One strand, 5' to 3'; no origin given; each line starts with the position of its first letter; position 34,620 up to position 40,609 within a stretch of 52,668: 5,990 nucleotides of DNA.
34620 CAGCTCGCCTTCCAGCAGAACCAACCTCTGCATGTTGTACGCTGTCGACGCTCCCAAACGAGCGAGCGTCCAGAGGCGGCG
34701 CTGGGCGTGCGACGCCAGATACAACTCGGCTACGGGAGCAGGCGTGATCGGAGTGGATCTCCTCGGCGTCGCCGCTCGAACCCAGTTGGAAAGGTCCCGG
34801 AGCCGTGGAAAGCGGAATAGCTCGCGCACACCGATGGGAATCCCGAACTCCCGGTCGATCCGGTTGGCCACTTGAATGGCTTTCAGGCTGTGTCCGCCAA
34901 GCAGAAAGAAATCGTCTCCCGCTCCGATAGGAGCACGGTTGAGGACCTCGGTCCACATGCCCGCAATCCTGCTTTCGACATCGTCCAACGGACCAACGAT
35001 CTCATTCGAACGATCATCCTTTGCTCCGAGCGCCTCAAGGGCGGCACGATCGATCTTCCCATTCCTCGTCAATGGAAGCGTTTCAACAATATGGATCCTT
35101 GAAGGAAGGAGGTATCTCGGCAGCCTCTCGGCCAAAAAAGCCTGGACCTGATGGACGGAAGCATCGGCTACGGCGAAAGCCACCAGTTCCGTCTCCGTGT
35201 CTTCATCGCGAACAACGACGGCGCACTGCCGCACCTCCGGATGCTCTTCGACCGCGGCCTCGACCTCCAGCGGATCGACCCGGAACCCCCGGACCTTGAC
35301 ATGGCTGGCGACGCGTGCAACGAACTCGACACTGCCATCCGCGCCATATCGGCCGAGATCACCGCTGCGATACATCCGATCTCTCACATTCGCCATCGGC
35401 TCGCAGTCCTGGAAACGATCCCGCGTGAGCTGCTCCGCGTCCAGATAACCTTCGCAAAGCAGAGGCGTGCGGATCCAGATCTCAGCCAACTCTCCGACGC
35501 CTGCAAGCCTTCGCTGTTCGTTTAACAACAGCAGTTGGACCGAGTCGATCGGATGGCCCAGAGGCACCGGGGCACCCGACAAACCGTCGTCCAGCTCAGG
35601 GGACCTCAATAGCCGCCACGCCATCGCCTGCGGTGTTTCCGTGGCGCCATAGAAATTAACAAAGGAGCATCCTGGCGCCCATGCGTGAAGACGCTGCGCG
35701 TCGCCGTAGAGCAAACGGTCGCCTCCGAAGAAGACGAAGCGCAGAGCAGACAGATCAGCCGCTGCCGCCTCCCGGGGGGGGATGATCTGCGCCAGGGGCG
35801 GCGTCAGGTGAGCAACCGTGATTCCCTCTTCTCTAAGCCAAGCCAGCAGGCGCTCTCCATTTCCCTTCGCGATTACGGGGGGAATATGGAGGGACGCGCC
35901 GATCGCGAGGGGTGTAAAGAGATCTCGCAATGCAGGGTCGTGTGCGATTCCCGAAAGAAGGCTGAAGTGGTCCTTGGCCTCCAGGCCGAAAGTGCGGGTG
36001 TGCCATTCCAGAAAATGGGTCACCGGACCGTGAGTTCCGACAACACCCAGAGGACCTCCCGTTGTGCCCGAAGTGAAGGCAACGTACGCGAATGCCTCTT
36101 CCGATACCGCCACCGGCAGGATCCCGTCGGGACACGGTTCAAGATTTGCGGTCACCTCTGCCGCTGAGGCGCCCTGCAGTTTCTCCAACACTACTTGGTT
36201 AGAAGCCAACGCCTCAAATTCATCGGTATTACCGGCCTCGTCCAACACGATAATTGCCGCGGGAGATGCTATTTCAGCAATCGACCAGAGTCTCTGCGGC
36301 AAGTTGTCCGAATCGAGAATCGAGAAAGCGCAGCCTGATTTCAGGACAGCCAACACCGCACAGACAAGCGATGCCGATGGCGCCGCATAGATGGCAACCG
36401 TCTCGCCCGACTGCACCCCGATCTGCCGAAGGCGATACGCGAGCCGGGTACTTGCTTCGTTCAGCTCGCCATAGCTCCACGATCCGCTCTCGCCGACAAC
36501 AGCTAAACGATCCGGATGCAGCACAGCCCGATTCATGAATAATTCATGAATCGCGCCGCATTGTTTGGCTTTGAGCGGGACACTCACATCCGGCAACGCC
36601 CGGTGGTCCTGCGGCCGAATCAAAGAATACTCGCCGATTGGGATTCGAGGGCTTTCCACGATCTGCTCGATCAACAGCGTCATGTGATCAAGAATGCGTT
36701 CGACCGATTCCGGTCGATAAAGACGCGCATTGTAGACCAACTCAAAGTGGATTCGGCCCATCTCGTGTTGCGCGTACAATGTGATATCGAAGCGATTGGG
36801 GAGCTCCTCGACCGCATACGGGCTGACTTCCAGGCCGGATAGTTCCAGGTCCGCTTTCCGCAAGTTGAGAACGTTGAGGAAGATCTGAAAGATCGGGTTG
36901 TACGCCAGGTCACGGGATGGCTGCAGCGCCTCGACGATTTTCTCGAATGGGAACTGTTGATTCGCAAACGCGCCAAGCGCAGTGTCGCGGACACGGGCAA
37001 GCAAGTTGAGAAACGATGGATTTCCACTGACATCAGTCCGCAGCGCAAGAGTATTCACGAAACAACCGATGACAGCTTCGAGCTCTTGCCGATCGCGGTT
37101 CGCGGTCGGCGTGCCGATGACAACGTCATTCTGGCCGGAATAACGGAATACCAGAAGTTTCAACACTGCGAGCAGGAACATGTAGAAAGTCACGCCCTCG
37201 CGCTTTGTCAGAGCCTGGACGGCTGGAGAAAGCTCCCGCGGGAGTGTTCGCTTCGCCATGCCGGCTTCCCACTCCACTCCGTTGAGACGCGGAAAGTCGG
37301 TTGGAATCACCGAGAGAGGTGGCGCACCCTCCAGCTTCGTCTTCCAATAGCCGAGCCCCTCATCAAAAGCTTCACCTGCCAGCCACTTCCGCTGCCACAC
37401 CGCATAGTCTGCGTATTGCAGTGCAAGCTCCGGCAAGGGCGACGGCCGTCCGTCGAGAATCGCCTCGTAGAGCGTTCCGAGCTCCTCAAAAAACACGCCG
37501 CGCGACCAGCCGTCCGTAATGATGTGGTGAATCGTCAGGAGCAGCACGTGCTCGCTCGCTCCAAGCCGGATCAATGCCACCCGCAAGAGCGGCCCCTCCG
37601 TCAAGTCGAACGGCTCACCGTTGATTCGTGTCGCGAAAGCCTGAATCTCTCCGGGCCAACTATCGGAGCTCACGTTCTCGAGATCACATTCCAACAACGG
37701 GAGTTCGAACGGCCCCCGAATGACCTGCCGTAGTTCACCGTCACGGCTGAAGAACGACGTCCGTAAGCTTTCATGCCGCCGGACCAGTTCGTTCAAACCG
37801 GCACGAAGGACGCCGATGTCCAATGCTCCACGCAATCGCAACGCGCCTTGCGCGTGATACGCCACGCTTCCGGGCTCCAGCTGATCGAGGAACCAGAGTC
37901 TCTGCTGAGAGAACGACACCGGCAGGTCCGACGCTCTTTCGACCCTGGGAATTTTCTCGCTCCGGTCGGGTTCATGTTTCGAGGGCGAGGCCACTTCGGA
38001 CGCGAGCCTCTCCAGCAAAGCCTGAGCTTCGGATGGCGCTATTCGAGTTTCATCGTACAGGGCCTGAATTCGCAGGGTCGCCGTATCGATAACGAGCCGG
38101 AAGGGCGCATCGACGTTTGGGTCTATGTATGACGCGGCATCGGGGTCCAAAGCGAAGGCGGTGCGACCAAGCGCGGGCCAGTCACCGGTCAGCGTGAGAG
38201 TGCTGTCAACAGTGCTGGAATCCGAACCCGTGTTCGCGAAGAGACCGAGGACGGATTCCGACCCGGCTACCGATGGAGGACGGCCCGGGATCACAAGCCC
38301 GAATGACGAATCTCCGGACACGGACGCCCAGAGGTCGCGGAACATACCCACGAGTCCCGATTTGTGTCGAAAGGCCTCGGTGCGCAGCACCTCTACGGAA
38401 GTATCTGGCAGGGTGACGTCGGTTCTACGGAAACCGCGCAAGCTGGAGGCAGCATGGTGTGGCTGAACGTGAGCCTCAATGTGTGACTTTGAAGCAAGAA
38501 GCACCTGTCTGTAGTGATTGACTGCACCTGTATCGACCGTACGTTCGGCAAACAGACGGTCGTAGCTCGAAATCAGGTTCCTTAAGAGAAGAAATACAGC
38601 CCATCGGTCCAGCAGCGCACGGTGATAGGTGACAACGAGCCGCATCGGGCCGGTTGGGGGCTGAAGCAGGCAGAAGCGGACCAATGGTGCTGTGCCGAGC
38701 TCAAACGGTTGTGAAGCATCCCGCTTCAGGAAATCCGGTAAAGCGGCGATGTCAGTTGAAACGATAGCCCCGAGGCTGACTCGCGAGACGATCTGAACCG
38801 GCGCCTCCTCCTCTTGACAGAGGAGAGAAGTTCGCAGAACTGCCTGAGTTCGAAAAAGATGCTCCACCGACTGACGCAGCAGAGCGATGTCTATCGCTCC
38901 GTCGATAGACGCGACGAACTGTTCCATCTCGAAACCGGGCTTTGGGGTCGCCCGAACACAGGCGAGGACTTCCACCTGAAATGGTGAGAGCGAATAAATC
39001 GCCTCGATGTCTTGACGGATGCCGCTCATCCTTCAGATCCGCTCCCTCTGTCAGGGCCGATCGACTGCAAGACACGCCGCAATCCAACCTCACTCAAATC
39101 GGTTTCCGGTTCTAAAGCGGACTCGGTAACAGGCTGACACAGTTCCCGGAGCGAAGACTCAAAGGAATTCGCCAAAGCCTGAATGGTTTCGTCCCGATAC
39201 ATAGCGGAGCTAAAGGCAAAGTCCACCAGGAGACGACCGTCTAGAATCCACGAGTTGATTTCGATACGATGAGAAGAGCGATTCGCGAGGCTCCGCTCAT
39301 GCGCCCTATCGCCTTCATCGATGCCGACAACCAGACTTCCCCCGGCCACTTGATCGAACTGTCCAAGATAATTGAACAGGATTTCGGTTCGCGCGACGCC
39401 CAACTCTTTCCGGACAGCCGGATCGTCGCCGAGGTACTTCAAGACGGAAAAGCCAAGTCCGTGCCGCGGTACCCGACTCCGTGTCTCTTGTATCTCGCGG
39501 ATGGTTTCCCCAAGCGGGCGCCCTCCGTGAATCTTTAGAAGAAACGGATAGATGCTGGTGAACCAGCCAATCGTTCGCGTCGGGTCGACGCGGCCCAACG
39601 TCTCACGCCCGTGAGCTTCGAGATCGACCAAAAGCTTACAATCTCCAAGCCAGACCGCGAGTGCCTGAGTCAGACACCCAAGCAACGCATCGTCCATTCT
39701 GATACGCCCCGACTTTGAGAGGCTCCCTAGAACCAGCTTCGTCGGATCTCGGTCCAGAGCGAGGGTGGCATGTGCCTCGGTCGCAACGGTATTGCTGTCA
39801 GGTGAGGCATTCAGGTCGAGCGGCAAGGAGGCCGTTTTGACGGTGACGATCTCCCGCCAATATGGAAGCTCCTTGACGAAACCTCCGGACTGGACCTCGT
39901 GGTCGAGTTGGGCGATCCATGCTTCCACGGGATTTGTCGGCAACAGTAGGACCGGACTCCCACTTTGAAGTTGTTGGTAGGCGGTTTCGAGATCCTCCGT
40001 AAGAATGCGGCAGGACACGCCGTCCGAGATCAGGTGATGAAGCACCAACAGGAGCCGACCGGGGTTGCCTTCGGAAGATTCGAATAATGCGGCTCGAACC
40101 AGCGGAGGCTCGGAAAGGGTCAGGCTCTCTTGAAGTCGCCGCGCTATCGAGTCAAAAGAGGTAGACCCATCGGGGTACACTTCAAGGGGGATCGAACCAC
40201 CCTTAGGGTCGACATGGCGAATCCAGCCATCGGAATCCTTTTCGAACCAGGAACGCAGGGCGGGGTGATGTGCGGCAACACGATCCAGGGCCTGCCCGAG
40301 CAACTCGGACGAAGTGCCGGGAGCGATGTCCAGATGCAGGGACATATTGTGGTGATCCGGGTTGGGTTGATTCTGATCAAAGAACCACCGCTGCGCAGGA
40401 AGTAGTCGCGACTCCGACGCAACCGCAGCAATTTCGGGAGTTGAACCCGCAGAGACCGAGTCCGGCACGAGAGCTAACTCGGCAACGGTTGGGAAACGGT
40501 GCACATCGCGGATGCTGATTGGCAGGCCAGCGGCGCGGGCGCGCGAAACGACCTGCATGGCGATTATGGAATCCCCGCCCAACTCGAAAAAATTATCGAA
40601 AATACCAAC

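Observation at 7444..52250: Self-contained ~44.8-kb hybrid NRPS/PKS operon (9 NRPS + 2 PKS modules) whose domain string I do not recognise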

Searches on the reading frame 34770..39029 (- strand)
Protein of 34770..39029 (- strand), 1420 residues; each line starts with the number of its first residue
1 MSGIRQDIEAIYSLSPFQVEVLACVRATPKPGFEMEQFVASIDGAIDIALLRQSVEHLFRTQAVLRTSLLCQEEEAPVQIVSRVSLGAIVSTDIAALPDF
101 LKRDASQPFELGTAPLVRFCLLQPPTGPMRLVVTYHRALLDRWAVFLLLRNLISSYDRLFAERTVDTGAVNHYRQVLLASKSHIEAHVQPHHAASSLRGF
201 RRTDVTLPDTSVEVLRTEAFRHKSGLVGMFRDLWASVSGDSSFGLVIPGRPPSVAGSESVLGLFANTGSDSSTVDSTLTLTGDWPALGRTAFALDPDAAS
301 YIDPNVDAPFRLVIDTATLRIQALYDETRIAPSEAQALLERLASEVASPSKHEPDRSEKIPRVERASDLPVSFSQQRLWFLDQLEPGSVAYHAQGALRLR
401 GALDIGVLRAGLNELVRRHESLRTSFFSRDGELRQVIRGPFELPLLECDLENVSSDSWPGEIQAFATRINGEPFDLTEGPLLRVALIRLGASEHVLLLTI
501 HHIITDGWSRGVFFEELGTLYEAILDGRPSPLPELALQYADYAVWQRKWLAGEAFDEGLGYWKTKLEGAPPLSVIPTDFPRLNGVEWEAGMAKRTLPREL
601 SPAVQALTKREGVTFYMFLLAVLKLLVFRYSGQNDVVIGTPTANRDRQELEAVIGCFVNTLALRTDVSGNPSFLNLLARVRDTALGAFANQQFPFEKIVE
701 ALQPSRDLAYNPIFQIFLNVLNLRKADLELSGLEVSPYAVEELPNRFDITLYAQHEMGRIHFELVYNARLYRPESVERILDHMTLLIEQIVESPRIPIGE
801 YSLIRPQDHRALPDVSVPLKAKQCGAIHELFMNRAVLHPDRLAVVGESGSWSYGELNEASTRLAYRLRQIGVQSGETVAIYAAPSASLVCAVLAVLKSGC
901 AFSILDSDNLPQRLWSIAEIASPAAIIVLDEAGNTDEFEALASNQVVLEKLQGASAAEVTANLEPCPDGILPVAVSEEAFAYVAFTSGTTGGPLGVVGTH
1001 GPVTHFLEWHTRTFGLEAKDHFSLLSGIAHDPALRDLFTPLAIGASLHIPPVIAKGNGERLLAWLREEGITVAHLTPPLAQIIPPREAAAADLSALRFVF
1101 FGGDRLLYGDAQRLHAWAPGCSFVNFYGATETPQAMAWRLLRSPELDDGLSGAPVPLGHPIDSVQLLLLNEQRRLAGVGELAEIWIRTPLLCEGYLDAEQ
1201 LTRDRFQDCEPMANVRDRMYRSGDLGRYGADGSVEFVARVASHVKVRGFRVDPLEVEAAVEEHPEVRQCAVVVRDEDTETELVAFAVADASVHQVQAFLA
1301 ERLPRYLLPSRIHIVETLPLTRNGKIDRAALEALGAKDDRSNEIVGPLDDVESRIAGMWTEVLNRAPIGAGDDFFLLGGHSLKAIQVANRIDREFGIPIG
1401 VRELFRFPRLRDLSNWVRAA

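Call 46: find_homologous_proteins(query=window:34770-39029:-, max_evalue=1e-50)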
Query window:34770-39029:- (1420 aa): 1950 proteins with E <= 1e-50 among 8000 candidates; the best 120 are listed.
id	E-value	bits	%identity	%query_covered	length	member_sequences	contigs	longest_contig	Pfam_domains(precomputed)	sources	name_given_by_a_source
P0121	0.0e+0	1700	42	74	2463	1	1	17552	PF00668.26,PF00550.32,PF00501.35,PF13193.13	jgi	jgi:amino acid adenylation domain-containing protein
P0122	0.0e+0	1535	42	74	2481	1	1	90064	PF00668.26,PF00550.32,PF00501.35,PF13193.13,PF00975.27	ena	-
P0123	0.0e+0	1520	41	77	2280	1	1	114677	PF00668.26,PF00550.32,PF00501.35,PF13193.13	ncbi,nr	ncbi:MAG: amino acid adenylation domain-containing protein, partial [Planctomycetes bacterium]|nr:am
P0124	0.0e+0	1483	37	78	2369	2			PF00668.26,PF00550.32,PF00501.35,PF13193.13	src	-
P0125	0.0e+0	1458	37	75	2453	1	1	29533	PF00668.26,PF00550.32,PF00501.35,PF13193.13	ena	-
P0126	0.0e+0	1436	42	77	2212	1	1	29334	PF00668.26,PF00550.32,PF00501.35,PF13193.13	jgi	jgi:amino acid adenylation domain-containing protein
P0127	0.0e+0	1433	43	75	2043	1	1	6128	PF00668.26,PF00550.32,PF00501.35,PF13193.13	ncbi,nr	ncbi:MAG: amino acid adenylation domain-containing protein, partial [Acidobacteriota bacterium]|nr:a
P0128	0.0e+0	1424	38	75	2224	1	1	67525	PF00668.26,PF00550.32,PF18563.7,PF00501.35,PF13193.13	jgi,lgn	-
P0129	0.0e+0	1419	41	76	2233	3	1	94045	PF00668.26,PF00550.32,PF00501.35,PF13193.13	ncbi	-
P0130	0.0e+0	1413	41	74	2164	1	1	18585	PF00668.26,PF00550.32,PF00501.35,PF13193.13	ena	-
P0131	0.0e+0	1406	39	76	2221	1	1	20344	PF00668.26,PF00550.32,PF00501.35,PF13193.13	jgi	jgi:amino acid adenylation domain-containing protein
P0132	0.0e+0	1403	38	74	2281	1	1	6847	PF00668.26,PF00550.32,PF00501.35,PF13193.13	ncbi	ncbi:MAG TPA: amino acid adenylation domain-containing protein, partial [Longimicrobiaceae bacterium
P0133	0.0e+0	1398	37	75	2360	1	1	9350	PF00668.26,PF00550.32,PF00501.35,PF13193.13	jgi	jgi:amino acid adenylation domain-containing protein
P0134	0.0e+0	1396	41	73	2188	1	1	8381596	PF00668.26,PF00550.32,PF00501.35,PF13193.13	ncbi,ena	-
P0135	0.0e+0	1395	34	75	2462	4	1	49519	PF00668.26,PF00550.32,PF00501.35,PF13193.13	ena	-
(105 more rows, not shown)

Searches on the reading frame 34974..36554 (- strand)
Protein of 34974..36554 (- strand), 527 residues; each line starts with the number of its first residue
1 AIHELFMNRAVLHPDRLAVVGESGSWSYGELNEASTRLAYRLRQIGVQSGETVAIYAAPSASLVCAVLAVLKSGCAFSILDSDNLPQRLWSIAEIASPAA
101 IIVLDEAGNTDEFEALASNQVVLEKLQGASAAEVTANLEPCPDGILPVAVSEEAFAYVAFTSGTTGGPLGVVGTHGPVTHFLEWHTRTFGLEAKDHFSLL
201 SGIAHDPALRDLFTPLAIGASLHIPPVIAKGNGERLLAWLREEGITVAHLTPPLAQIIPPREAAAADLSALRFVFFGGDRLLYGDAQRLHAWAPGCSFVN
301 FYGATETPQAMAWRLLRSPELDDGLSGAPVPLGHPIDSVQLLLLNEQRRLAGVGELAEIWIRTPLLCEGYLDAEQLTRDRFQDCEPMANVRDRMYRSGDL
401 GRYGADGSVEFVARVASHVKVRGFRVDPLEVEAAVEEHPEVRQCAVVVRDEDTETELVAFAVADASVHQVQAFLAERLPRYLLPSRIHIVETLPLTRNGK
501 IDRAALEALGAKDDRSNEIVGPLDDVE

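Call 29: search_protein_families(library=ncbifam, proteins=[window:34974-36554:-], max_evalue=1e-30)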
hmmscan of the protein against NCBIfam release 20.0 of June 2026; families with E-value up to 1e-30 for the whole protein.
window:34974-36554:- (527 aa): 30 families (the best 25 are shown)
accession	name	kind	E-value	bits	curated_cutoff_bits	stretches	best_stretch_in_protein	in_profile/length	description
TIGR03443.1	alpha_am_amid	equivalog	7.5e-101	338.4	1030.1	1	1-464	237-750/1390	L-aminoadipate-semialdehyde dehydrogenase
TIGR01733.1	AA-adenyl-dom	subfamily_domain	1.8e-97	326.7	317.4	1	27-446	1-409/409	amino acid adenylation domain-containing protein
NF004282.0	PRK05691.1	subfamily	6.7e-78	261.3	4090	1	4-508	1135-1624/4334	non-ribosomal peptide synthase/polyketide synthase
NF038078.1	NRPS_MxcG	equivalog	1.2e-70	238.2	2300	1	3-514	459-964/1442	myxochelin non-ribosomal peptide synthetase MxcG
NF041803.1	NRPS_SolG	exception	1.5e-69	234.7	2200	1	3-508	564-1072/1163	solanimycin non-ribosomal peptide synthetase SolG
NF047350.1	aureusi_NRPS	equivalog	5.1e-60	202.7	2500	1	2-526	415-909/2373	aureusimine non-ribosomal peptide synthetase AusA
NF004837.0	PRK06187.1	subfamily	1.6e-57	195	476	1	2-508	10-520/531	long-chain-fatty-acid--CoA ligase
NF003417.0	PRK04813.1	subfamily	2.8e-55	187.8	476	1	10-506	13-499/505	D-alanine--poly(phosphoribitol) ligase subunit DltA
TIGR01734.1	D-ala-DACP-lig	equivalog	6e-51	173.5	559.85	1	9-507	9-499/504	D-alanine--poly(phosphoribitol) ligase subunit DltA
NF007605.2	PRK10252.1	equivalog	1.5e-46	158.5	2400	1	4-507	458-958/1292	enterobactin non-ribosomal peptide synthetase EntF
TIGR03098.1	ligase_PEP_1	hypoth_equivalog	6.9e-46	156.8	592.35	1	2-507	2-515/517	acyl-CoA ligase (AMP-forming), exosortase A system-associated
NF006182.0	PRK08316.1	subfamily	1.4e-41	142.6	663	1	6-502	17-509/523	fatty acyl-CoA synthetase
NF004822.0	PRK06178.1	equivalog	7.8e-38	130.4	782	0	125-509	185-566/571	acyl-CoA synthetase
NF052269.1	Staph_lig_FadD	equivalog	7.4e-37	126.8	650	1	6-509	6-492/499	long-chain-fatty-acid--CoA ligase FadD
NF004814.0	PRK06164.1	equivalog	1.6e-36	126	677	1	4-504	14-524/540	acyl-CoA synthetase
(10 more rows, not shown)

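Call 30: search_solved_structures(query=window:34974-36554:-, max_evalue=1e-20, show_alignments=0)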
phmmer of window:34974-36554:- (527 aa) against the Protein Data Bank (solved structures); distinct sequences matched with E-value up to 1e-20: 90 (the best 60 are shown).
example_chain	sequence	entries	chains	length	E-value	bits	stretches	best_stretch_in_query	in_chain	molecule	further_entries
9be3_A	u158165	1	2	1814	3.5e-115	388.9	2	2-527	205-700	Linear gramicidin synthase subunit A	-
9be4_A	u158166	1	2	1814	3.5e-115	388.9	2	2-527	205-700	Linear gramicidin synthase subunit A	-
6mfz_A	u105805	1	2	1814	3.5e-115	388.9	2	2-527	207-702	Linear gramicidin synthase subunit A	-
9meh_A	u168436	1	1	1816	3.5e-115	388.9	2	2-527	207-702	Linear gramicidin synthase subunit A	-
6mfy_A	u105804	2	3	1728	4.3e-115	388.6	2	2-527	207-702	Linear gramicidin synthase subunit A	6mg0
8xjz_C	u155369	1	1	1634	1.2e-79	271.6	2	15-507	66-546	Peptide synthetase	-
5u89_A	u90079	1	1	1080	4.7e-64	220.2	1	4-508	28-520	Amino acid adenylation domain protein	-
5es5_A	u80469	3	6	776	1.1e-61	212.4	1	2-527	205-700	Linear gramicidin synthetase subunit A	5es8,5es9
6mfx_A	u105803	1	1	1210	1.2e-61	212.2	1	2-527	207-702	Linear gramicidin synthase subunit A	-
6mfw_A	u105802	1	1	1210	3.5e-61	210.8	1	2-527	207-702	Linear gramicidin synthase subunit A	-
5es6_A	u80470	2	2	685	8.9e-61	209.4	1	2-508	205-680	Linear gramicidin synthase subunit A | Linear gramicidin synthetase subunit A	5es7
6ulz_A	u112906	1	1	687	9.1e-61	209.4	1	2-508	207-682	Linear gramicidin synthase subunit A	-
7xbs_A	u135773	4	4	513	1.6e-60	208.5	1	150-509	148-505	CmnG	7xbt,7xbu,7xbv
6ea3_B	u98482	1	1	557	4.8e-60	207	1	10-506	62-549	adenylation domain of Fuscachelin synthetase component H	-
8hlk_A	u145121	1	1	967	9e-60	206.1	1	2-506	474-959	Microcystin synthetase B (Fragment)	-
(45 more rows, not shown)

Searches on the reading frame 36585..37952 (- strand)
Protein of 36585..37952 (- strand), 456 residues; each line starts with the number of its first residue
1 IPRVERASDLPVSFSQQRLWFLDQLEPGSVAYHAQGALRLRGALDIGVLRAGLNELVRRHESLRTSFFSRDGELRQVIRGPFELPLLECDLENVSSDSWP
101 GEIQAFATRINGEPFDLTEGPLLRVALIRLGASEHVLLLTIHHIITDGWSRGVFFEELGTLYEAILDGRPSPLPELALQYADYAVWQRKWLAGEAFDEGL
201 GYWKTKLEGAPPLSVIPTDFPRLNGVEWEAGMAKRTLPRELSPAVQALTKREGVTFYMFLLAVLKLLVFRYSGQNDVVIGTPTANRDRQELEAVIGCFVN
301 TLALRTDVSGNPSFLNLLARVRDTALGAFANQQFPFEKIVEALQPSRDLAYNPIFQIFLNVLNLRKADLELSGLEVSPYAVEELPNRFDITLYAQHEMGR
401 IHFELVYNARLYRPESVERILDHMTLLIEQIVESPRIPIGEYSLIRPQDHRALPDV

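Call 32: search_solved_structures(query=window:36585-37952:-, max_evalue=1e-25)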
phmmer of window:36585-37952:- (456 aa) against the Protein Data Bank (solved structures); distinct sequences matched with E-value up to 1e-25: 35.
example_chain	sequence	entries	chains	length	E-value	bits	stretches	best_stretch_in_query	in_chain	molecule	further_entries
6oyf_A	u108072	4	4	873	1.8e-105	356.6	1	8-451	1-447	Txo1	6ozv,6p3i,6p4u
6p1j_A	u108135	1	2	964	1.6e-99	337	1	8-446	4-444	Txo2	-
5u89_A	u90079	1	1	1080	1.7e-74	254.5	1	8-453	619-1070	Amino acid adenylation domain protein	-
2jgp_A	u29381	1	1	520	6.9e-72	245.9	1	4-444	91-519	TYROCIDINE SYNTHETASE 3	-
7kvw_A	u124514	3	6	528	3.6e-61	210.6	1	7-440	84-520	PCP-C didomain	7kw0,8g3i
8fx6_A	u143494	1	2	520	8.3e-61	209.4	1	7-439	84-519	PCP-C didomain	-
7kw2_A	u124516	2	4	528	3e-60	207.6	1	7-440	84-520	PCP-C didomain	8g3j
8fx7_A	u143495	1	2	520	6.9e-60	206.4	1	7-439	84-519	PCP-C didomain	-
8xjz_C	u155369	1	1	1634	1.1e-59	205.7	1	9-451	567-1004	Peptide synthetase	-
8z0q_C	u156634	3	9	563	3e-58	201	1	7-436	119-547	Special condensation domain in NRPS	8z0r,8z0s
9up2_A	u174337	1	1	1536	1.4e-55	192.2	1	10-427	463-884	PvdL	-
9lcp_A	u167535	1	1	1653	1.6e-55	192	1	10-427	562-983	PvdL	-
9lco_A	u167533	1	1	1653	1.6e-55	192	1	10-427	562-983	PvdL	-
9rde_A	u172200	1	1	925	1.6e-55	192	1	13-436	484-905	Bacitracin synthase 3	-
8qnf_A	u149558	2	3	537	2.5e-55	191.4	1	10-452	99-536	Condensation domain TomBC from the Tomaymycin non-ribosomal peptide synthetase | Tomaymycin non-ribosomal peptide synthetase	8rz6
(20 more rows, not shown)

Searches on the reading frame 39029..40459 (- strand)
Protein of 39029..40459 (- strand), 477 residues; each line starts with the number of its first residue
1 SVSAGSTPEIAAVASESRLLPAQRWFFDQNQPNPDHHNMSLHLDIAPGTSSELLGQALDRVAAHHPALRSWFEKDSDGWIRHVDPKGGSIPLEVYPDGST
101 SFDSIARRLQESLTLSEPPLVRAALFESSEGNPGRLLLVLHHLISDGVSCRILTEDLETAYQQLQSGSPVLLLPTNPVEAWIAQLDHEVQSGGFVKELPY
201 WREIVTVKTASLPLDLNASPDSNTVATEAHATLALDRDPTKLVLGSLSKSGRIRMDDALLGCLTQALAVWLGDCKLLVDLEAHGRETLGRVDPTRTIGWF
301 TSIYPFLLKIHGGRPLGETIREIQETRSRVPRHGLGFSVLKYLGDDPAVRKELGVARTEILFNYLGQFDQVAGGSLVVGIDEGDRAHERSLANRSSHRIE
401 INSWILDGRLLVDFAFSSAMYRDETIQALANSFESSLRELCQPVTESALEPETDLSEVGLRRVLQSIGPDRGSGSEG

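Call 58: search_protein_families(library=ncbifam, proteins=[window:39029-40459:-], max_evalue=0.00001)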
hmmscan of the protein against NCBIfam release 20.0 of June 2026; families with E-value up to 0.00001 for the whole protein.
window:39029-40459:- (477 aa): 2 families
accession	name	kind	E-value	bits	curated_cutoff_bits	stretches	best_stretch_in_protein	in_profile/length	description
NF004282.0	PRK05691.1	subfamily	1.3e-77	260.3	4090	1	9-442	2784-3219/4334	non-ribosomal peptide synthase/polyketide synthase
TIGR01720.1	NRPS-para261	subfamily_domain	1e-25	90.4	74.2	1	316-448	2-133/155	non-ribosomal peptide synthase domain TIGR01720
